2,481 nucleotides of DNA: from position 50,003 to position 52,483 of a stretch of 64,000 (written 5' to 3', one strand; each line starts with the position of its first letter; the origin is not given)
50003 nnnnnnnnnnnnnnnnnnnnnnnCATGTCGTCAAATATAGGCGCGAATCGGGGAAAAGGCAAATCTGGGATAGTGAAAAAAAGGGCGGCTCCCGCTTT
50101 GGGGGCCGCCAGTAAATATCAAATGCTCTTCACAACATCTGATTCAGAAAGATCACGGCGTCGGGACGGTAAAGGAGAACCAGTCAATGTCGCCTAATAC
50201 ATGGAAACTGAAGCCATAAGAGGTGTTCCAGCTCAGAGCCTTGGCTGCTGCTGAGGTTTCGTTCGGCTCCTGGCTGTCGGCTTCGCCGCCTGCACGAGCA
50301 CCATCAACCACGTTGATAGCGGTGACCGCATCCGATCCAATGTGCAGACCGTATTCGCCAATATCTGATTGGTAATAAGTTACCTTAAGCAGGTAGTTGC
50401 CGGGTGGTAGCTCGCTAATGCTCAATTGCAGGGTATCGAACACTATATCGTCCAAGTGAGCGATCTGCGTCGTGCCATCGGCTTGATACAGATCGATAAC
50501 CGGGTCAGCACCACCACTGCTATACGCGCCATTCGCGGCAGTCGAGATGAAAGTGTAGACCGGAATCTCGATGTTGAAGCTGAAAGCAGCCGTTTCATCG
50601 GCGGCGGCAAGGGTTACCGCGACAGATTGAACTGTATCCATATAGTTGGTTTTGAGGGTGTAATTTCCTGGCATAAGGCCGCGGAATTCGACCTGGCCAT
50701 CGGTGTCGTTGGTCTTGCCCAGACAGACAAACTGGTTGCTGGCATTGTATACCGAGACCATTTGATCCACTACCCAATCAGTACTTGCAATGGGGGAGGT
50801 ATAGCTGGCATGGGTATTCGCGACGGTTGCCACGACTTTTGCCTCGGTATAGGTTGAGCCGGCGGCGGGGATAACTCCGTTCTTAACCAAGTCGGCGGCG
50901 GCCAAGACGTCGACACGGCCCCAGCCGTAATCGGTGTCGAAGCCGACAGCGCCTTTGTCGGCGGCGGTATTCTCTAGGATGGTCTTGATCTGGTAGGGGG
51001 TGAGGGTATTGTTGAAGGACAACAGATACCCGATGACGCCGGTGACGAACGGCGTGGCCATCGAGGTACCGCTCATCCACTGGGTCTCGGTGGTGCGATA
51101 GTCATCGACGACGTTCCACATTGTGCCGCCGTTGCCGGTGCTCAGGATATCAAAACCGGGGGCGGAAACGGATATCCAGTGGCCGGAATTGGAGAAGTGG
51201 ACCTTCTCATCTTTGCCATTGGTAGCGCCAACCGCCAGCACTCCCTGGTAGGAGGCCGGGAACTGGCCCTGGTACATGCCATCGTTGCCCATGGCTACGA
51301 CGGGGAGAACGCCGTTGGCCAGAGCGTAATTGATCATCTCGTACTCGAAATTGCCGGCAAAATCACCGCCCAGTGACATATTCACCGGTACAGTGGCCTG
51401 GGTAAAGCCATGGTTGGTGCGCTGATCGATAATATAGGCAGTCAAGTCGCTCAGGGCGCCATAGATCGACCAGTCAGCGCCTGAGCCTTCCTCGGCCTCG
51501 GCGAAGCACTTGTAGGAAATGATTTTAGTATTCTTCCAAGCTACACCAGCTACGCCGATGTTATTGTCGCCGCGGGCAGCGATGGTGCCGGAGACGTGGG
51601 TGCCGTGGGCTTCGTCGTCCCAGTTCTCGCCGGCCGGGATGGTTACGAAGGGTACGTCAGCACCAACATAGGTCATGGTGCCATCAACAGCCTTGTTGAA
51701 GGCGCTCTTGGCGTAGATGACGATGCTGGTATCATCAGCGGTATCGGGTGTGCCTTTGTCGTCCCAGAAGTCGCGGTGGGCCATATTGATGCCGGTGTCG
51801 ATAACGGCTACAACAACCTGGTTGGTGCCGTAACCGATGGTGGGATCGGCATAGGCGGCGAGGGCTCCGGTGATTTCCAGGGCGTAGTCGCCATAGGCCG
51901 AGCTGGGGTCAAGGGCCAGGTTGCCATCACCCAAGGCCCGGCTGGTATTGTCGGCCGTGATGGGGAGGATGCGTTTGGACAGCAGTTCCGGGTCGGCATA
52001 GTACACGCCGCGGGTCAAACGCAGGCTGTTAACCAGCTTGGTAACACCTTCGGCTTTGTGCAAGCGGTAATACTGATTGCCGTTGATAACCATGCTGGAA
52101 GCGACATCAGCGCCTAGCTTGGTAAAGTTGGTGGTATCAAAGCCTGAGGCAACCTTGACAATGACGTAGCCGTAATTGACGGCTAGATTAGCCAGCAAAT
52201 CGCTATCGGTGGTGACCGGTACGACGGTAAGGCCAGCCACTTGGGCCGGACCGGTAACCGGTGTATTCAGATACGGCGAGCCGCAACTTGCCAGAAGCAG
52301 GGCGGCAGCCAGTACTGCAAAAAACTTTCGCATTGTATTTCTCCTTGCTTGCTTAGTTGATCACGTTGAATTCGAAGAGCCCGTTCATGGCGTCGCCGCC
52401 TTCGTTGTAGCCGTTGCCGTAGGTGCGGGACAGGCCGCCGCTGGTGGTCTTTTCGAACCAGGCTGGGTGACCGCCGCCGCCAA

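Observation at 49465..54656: Dentilisin-like surface protease locus: cadherin-domain lipoprotein, S8 subtilisin lipoprotein, PrcB_C-like lipoprotein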

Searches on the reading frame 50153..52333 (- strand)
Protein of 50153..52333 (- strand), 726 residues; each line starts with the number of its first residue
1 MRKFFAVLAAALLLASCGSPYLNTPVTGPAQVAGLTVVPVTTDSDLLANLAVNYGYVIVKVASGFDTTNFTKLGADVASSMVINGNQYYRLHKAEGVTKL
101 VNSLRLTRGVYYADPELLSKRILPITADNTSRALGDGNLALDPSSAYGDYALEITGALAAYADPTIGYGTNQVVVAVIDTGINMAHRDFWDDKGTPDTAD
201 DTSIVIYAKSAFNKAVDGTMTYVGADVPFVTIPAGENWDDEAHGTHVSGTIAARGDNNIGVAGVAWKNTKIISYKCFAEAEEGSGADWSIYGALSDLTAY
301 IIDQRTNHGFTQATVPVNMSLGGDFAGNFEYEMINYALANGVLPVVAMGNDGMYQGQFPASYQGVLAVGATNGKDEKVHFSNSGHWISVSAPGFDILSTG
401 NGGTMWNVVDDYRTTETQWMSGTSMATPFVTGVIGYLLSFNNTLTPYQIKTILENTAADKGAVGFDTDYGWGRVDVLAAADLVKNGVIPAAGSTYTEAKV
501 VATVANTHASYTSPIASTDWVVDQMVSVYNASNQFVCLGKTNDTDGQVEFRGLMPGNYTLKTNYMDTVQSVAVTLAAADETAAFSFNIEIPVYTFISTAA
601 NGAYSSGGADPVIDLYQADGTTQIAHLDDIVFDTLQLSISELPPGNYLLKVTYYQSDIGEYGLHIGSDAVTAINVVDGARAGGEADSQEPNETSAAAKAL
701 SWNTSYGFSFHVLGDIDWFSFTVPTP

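Call 3: search_protein_families(library=pfam, proteins=[window:50153-52333:-], max_evalue=0.1)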
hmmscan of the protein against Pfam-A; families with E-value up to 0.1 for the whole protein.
window:50153-52333:- (726 aa): 8 families
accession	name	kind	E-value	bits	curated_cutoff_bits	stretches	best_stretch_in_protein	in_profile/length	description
PF00082.27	Peptidase_S8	-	1.6e-43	149.6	21.8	1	171-472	2-288/288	Subtilase family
PF07495.19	Y_Y_Y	-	0.00032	21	26.6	0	636-656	29-49/65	Y_Y_Y domain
PF13620.12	CarboxypepD_reg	-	0.00064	20.5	32.3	1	526-582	19-76/82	Carboxypeptidase regulatory-like domain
PF17802.7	SpaA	-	0.011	16.3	23.1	0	540-561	36-57/91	Prealbumin-like fold domain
PF23623.1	GBD_IRG7_N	-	0.021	15.5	27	0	604-652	31-79/95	IRG7 N-terminal galactose binding domain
PF17210.9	SdrD_B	-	0.036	14.7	29.7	0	525-568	28-70/112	SdrD B-like domain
PF18962.6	Por_Secre_tail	-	0.046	14.5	27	0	613-653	24-64/75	Secretion system C-terminal sorting domain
PF23193.1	NOMO_3rd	-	0.071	13.6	27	0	524-575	47-97/120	NOMO third transthyretin-like domain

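Call 4: search_protein_families(library=ncbifam, proteins=[window:50153-52333:-], max_evalue=0.1)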
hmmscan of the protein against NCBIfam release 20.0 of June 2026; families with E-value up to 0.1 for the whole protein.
window:50153-52333:- (726 aa): 7 families
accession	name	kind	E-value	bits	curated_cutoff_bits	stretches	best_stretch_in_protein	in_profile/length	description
NF033595.1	denti_PrtP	equivalog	2.1e-218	726.9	300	1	4-585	2-605/606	dentilisin complex serine proteinase subunit PrtP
TIGR03921.1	T7SS_mycosin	equivalog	1.6e-39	136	278.75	1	229-518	39-324/353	type VII secretion-associated serine protease mycosin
TIGR03895.1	protease_PatA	subfamily_domain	1.1e-13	50.9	421.05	1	332-492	80-237/606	PatA/PatG family cyanobactin maturation protease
NF049966.1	QH_SP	equivalog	1.6e-06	27.6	165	1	317-461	91-215/219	subtilisin-like serine protease QhpE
NF040809.1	germ_prot_CspBA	exception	0.00017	19.4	1250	2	162-355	643-828/1099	bifunctional germination protease/germinant receptor pseudoprotease CspBA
TIGR04183.1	Por_Secre_tail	domain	0.0017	18.3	23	0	523-567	22-63/72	T9SS type A sorting domain-containing protein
NF047559.1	LIC_12238_fam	equivalog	0.014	15.3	170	0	634-669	97-132/156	LIC_12238 family plasminogen-binding lipoprotein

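Call 13: find_homologous_proteins(query=window:50153-52333:-, max_evalue=1e-60)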
Query window:50153-52333:- (726 aa): 244 proteins with E <= 1e-60 among 8000 candidates; the best 120 are listed.
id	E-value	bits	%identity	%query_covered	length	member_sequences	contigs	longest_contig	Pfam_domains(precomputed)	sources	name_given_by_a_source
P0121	0.0e+0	1627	100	100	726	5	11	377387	PF00082.28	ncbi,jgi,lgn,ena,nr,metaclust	ncbi:MAG: hypothetical protein A2087_06375 [Spirochaetes bacterium GWD1_61_31]|nr:MAG: hypothetical 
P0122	0.0e+0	1423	86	100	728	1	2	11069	PF07495.20,PF13620.13,PF00082.28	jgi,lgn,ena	-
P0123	1.4e-256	872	60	100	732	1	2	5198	PF00082.28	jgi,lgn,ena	-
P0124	3.9e-243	827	56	100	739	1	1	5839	PF13620.13,PF00082.28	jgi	-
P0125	6.6e-243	827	58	100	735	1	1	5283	PF00082.28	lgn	-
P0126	8.5e-240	816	57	100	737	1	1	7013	PF00082.28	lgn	-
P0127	2.2e-236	805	56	100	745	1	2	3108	PF00082.28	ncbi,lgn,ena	-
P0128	8.3e-232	790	59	90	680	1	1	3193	PF00082.28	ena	-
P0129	4.8e-231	787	55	100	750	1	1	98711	PF13620.13,PF00082.28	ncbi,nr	ncbi:MAG: dentilisin complex serine proteinase subunit PrtP [Spirochaetales bacterium]|nr:dentilisin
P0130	2.2e-230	785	55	100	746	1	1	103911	PF13620.13,PF00082.28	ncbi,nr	ncbi:MAG: dentilisin complex serine proteinase subunit PrtP [Spirochaetales bacterium]|nr:dentilisin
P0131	2.7e-229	781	55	100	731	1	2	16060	PF00082.28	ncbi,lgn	-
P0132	6.5e-228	777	55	98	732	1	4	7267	PF00082.28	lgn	-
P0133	1.4e-220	753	53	100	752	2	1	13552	PF13620.13,PF00082.28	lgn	-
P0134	1.3e-215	736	52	100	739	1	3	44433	PF00082.28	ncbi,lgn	-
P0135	1.8e-212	726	53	96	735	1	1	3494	PF00082.28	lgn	-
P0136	1.3e-196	674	50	100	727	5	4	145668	PF00082.28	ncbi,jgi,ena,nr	ncbi:MAG TPA: dentilisin complex serine proteinase subunit PrtP [Spirochaetales bacterium]|nr:dentil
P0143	7.7e-151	522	44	100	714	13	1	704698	PF00082.28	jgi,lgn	-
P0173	2.6e-112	395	39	100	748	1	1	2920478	PF00082.28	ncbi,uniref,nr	ncbi:dentilisin complex serine proteinase subunit PrtP [Treponema denticola]|uniref:dentilisin compl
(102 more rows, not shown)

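Call 16: find_related_loci(query=A1, collection=genome_contigs, flank=7000)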
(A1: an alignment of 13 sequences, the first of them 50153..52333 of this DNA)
Query A1 (726 aa) in genome_contigs; peptide patterns used: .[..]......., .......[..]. (x = any residue, [..] = any of these).
600 stretches matched a pattern (row limit reached: there are more); 510 encode a relative of the query (tblastn E <= 1e-3); the best 80 are kept; 80 distinct loci.
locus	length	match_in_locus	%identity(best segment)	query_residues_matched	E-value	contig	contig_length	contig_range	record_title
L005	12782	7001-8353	39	76-560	4e-78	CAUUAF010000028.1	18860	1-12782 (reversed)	MAG TPA_asm: uncultured Treponema sp. isolate ERR10228863_bin.49_MetaWRAP_v1.3_MAG genome assembly, contig: ERZ21659590.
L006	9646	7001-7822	36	169-479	3e-36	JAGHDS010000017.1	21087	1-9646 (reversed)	MAG: Anaerolineae bacterium isolate AUK314 PB_MBMC_268_c_000000000206, whole genome shotgun sequence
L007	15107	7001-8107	29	150-589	2e-32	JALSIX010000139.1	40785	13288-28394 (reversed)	MAG: Caldilineaceae bacterium isolate 354-166_metabat2_scaf2bin.054 354-166_scaffold_803_c1, whole genome shotgun sequen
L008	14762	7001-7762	36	173-475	1e-31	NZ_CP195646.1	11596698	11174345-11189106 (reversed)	Actinoplanes sp. HUAS TT8 chromosome, complete genome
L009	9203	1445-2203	34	171-475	1e-30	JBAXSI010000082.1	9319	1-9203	MAG: Actinomycetes bacterium isolate ELA605 MAG605_82, whole genome shotgun sequence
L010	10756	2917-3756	35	167-506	1e-30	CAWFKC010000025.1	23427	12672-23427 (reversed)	MAG: uncultured Actinomycetota bacterium isolate MFD01721.bin.1.178 genome assembly, contig: contig_9568, whole genome s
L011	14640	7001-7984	31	169-537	1e-30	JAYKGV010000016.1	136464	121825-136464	MAG: Candidatus Sericytochromatia bacterium isolate 123469 NODE_3046249, whole genome shotgun sequence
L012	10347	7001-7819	34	169-475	1e-30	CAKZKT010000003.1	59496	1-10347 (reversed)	MAG TPA_asm: uncultured Anaerolineae bacterium isolate SRR5214706_bin.5_CONCOCT_v1.1_MAG genome assembly, contig: ERZ174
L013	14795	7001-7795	33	150-475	2e-30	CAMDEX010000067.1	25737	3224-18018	MAG: Litorilinea aerophila isolate TH-08apr19-264 genome assembly, contig: TH-08apr19-C4981, whole genome shotgun sequen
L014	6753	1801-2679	32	169-506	1e-30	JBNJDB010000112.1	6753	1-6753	MAG: Bacillota bacterium isolate Y23_7dBSd4.bin.141 NODE_11890_length_6753_cov_32.936129, whole genome shotgun sequence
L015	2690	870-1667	32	173-493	4e-30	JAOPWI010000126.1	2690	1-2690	MAG: Frankiales bacterium isolate RYN_170 scaffold_1635766, whole genome shotgun sequence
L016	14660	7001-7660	35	243-489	2e-28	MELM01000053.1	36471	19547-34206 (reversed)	MAG: Candidatus Solincola sediminis RBG_16_scaffold_6500, whole genome shotgun sequence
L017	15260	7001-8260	27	2-486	2e-28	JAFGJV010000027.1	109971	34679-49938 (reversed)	MAG: Spirochaetales bacterium isolate Zod_Metabat.296 k87_6000043, whole genome shotgun sequence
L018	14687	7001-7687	34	174-459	8e-28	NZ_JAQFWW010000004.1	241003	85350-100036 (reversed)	Bacillus changyiensis strain CLL-3-40 NODE_4_length_241003_cov_83.050307, whole genome shotgun sequence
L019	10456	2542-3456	33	142-472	2e-27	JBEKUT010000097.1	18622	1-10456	MAG: Bryobacteraceae bacterium isolate SPRUCE 588 SPRUCE_588_97, whole genome shotgun sequence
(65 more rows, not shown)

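Call 17: find_encoding_contigs(protein=P0129, flank=6000, max_places=2)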
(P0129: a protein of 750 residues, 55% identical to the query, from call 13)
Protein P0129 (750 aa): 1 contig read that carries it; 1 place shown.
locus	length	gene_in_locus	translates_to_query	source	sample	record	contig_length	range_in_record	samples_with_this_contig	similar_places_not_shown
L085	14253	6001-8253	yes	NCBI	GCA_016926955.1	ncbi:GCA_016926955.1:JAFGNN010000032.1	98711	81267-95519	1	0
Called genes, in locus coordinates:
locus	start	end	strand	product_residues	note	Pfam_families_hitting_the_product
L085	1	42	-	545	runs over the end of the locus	-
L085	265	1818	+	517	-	PF12729:4HB_MCP_1, PF00015:MCPsignal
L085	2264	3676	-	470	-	PF00753:Lactamase_B, PF12706:Lactamase_B_2, PF16661:Lactamase_B_6 (weak), PF10996:Beta-Casp, PF07521:RMMBL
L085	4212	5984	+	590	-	PF13620:CarboxypepD_reg (weak)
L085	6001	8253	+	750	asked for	PF00082:Peptidase_S8, PF13620:CarboxypepD_reg (weak)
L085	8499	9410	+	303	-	PF00198:2-oxoacid_dh (weak)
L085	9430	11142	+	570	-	PF00501:AMP-binding, PF13193:AMP-binding_C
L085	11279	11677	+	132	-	-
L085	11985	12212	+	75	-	-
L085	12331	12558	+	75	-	-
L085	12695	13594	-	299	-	PF00892:EamA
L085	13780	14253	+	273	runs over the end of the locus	PF13189:Cytidylate_kin2, PF04972:BON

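Call 18: find_encoding_contigs(protein=P0136, flank=6000, max_places=2)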
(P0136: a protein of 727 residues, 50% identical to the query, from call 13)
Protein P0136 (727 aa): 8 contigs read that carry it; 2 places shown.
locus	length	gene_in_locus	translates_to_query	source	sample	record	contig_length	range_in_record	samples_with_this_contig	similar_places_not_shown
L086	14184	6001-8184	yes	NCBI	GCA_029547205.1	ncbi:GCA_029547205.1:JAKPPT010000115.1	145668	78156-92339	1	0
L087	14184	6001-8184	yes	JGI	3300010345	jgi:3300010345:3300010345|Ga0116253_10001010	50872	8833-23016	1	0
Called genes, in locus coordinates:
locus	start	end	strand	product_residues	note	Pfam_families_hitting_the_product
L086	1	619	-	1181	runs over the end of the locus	PF01855:POR_N, PF17147:PFOR_II, PF01558:POR, PF10371:EKR, PF12837:Fer4_6, PF12838:Fer4_7, PF13187:Fer4_9, PF13237:Fer4_10, +7 more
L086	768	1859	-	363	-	PF10340:Say1_Mug180, PF07859:Abhydrolase_3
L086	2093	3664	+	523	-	PF03415:Peptidase_C11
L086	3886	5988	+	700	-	PF12733:Cadherin-like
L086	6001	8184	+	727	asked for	PF00082:Peptidase_S8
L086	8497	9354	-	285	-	PF04474:DUF554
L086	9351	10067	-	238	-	PF02146:SIR2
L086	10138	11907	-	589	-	-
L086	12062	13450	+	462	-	PF25062:ARM_TT21_N, PF23914:TPR_CcmH_CycH, PF14559:TPR_19, PF25062:ARM_TT21_N, PF13432:TPR_16, PF13432:TPR_16, PF12895:ANAPC3, PF14559:TPR_19, +21 more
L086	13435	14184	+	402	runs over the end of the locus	PF01963:TraB_PrgY_gumN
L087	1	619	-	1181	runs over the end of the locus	PF01855:POR_N, PF17147:PFOR_II, PF01558:POR, PF10371:EKR, PF12837:Fer4_6, PF12838:Fer4_7, PF13187:Fer4_9, PF13237:Fer4_10, +7 more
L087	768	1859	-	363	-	PF10340:Say1_Mug180, PF07859:Abhydrolase_3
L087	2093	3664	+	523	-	PF03415:Peptidase_C11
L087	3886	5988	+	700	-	PF12733:Cadherin-like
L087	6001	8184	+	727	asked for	PF00082:Peptidase_S8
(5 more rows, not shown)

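Call 19: find_encoding_contigs(protein=P0143, flank=6000, max_places=2)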
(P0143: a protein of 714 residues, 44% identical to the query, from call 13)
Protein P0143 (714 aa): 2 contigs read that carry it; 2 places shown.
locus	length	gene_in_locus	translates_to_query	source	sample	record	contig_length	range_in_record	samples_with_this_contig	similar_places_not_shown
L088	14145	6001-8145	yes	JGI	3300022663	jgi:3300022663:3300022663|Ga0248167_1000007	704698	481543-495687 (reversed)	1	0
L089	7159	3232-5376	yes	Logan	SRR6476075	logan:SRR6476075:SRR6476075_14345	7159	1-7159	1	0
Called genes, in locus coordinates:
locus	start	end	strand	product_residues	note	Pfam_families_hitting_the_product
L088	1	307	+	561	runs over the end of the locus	-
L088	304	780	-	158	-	PF10107:Endonuc_Holl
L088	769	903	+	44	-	-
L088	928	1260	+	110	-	PF06305:LapA_dom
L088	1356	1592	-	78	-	-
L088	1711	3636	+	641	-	PF08497:Radical_SAM_N, PF04055:Radical_SAM (weak), PF11842:DUF3362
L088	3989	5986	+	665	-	PF12733:Cadherin-like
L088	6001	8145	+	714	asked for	PF00082:Peptidase_S8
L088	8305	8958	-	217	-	-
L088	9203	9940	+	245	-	PF00392:GntR, PF14502:HTH_41, PF07729:FCD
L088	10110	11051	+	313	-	PF00701:DHDPS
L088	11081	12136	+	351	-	PF03480:DctP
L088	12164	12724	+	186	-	PF04290:DctQ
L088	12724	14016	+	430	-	PF06808:DctM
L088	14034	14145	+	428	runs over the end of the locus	PF09861:Lar_N, PF04015:DUF362 (weak), PF21113:LarA_C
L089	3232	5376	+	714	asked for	PF00082:Peptidase_S8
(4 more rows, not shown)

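Call 20: find_encoding_contigs(protein=P0173, flank=6000, max_places=2)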
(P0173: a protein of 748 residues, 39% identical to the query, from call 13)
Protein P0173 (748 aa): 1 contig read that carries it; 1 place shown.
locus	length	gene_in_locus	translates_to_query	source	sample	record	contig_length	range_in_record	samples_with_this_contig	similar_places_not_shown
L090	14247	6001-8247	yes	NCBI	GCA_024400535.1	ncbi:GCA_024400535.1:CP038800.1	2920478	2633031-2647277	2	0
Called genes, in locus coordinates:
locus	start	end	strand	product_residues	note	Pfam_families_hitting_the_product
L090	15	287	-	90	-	PF00462:Glutaredoxin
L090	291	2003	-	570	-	-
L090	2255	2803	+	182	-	PF14343:PrcB_C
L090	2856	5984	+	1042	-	PF12733:Cadherin-like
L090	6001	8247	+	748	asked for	PF00082:Peptidase_S8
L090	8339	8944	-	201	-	PF13167:GTP-bdg_N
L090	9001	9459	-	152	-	PF00583:Acetyltransf_1, PF13673:Acetyltransf_10, PF13508:Acetyltransf_7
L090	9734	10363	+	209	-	PF14343:PrcB_C, PF10047:DUF2281 (weak)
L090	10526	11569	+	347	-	PF00892:EamA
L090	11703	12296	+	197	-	PF01206:TusA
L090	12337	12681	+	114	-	PF11823:Se_S_carrier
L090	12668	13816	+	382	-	PF00155:Aminotran_1_2 (faint), PF00266:Aminotran_5, PF01041:DegT_DnrJ_EryC1, PF01053:Cys_Met_Meta_PP (weak)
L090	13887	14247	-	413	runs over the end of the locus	PF02355:SecD_SecF_C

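Call 22: search_solved_structures(query=window:50153-52333:-, max_evalue=1e-10)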
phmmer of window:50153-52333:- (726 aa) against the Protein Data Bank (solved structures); distinct sequences matched with E-value up to 1e-10: 110 (the best 60 are shown).
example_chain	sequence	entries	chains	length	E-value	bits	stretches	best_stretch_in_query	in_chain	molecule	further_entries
3lpa_A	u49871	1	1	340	6.7e-29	104.2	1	166-481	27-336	Acidic extracellular subtilisin-like protease AprV2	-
3lpd_A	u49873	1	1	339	7.6e-29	104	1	166-481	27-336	Acidic extracellular subtilisin-like protease AprV2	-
3lpc_A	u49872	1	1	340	8.2e-29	103.9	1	166-481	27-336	AprB2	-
7w2a_A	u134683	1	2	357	2.2e-25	92.6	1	166-479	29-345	Peptidase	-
1dbi_A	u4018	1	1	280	2.9e-22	82.2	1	239-475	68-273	AK.1 SERINE PROTEASE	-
3a3p_A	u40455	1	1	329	8.3e-22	80.7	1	239-477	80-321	Tk-subtilisin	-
2zwp_A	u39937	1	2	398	8.7e-22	80.7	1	239-477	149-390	Tk-subtilisin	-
2z2x_A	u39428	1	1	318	9.5e-22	80.5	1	239-477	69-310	Tk-subtilisin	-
3wiv_A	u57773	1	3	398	1.1e-21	80.4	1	239-477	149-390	Tk-subtilisin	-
2zwo_A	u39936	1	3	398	1.1e-21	80.3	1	239-477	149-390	Tk-subtilisin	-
3ti9_A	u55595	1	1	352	1.1e-21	80.3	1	172-483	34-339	Serine protease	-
2z2z_A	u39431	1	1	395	1.1e-21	80.3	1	239-477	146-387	Tk-subtilisin precursor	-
2e1p_A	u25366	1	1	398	1.2e-21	80.3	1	239-477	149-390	Tk-subtilisin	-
4jp8_A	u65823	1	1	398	1.2e-21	80.3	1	239-477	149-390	Tk-subtilisin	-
2z56_A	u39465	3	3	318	2.6e-21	79.1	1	239-477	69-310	Tk-subtilisin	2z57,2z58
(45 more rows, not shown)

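Call 35: find_encoding_contigs(protein=P0134, flank=6000, max_places=2)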
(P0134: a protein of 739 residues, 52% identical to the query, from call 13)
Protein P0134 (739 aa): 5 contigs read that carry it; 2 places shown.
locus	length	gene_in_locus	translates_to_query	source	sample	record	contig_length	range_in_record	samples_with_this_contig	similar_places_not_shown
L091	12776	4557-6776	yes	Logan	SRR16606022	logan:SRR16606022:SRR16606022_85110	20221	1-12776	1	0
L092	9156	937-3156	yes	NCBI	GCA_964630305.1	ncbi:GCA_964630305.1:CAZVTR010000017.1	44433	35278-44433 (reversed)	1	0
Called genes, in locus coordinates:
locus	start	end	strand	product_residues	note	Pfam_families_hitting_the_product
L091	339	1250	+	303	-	PF03415:Peptidase_C11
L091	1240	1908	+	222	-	-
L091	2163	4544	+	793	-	PF12733:Cadherin-like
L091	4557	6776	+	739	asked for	PF00082:Peptidase_S8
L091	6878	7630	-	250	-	PF04474:DUF554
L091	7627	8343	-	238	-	PF02146:SIR2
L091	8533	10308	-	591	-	-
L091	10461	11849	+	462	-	PF25062:ARM_TT21_N, PF23914:TPR_CcmH_CycH, PF14559:TPR_19, PF13432:TPR_16, PF12895:ANAPC3 (weak), PF14559:TPR_19, PF00515:TPR_1 (weak), PF07719:TPR_2 (weak), +16 more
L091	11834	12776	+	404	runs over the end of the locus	PF01963:TraB_PrgY_gumN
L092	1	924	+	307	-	?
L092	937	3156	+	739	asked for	PF00082:Peptidase_S8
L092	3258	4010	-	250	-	PF04474:DUF554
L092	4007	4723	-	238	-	PF02146:SIR2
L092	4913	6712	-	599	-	-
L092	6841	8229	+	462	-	PF25062:ARM_TT21_N, PF23914:TPR_CcmH_CycH, PF14559:TPR_19, PF13432:TPR_16, PF12895:ANAPC3 (weak), PF14559:TPR_19, PF00515:TPR_1 (weak), PF07719:TPR_2 (weak), +16 more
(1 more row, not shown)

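Call 36: find_encoding_contigs(protein=P0131, flank=6000, max_places=2)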
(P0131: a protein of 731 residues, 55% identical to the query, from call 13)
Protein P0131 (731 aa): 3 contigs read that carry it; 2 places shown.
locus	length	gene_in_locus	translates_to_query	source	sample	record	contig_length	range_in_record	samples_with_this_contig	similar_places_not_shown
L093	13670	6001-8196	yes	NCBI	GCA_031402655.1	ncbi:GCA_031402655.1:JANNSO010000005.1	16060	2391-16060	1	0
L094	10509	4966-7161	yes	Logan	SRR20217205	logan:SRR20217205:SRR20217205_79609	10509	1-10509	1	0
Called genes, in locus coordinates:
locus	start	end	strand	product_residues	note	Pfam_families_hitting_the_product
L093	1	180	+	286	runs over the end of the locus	PF02678:Pirin, PF05726:Pirin_C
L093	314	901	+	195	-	-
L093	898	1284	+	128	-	-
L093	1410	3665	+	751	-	PF03130:HEAT_PBS (faint), PF01347:TPR_Vitellogenin (faint), PF13646:HEAT_2, PF02985:HEAT (faint), PF13513:HEAT_EZ (faint), PF13646:HEAT_2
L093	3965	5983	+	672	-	PF12733:Cadherin-like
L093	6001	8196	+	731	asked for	PF00082:Peptidase_S8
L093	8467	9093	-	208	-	PF20362:DUF6657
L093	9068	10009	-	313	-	PF01066:CDP-OH_P_transf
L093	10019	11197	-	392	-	PF01066:CDP-OH_P_transf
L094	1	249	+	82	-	?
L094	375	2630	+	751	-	PF03130:HEAT_PBS (faint), PF01347:TPR_Vitellogenin (faint), PF13646:HEAT_2, PF02985:HEAT (faint), PF13513:HEAT_EZ (faint), PF13646:HEAT_2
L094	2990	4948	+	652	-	PF12733:Cadherin-like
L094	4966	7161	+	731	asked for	PF00082:Peptidase_S8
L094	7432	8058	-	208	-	PF20362:DUF6657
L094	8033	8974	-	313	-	PF01066:CDP-OH_P_transf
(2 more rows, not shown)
